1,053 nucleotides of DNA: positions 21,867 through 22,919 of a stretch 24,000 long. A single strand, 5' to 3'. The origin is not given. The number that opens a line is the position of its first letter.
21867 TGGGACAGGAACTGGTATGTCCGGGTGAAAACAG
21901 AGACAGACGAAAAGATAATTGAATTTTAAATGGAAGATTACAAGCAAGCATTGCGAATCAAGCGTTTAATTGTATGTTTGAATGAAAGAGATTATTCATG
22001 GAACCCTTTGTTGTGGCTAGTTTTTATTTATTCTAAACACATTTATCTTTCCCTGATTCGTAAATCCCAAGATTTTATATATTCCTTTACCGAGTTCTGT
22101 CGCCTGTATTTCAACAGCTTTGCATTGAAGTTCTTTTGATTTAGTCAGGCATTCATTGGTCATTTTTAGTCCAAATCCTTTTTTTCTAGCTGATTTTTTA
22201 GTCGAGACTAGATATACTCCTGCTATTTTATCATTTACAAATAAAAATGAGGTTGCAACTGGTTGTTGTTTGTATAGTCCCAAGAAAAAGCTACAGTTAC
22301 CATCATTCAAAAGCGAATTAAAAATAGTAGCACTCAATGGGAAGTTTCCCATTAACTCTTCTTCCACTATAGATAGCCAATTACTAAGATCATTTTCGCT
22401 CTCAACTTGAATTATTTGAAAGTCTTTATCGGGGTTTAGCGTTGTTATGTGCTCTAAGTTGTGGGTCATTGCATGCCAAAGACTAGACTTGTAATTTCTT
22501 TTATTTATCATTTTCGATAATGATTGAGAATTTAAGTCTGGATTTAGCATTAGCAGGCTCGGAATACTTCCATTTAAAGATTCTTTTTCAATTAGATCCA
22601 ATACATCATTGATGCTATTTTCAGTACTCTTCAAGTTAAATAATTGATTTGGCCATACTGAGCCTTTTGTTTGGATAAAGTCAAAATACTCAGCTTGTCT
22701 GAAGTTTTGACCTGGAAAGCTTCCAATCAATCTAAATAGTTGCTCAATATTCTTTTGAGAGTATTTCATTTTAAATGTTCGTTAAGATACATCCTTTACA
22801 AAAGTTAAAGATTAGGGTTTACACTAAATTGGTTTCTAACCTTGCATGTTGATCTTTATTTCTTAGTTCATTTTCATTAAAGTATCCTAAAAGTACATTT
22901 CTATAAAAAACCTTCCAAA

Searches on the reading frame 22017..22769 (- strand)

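Call 57: search_protein_families(library=pfam, proteins=[window:22017-22769:-])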
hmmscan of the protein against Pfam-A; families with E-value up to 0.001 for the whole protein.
window:22017-22769:- (250 aa): 2 families
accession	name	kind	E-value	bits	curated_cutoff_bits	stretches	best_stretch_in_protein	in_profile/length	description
PF13673.13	Acetyltransf_10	-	0.00018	21.9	23.6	1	161-241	32-112/128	Acetyltransferase (GNAT) domain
PF00583.31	Acetyltransf_1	-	0.00035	21.3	20.7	1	150-236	24-116/116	Acetyltransferase (GNAT) family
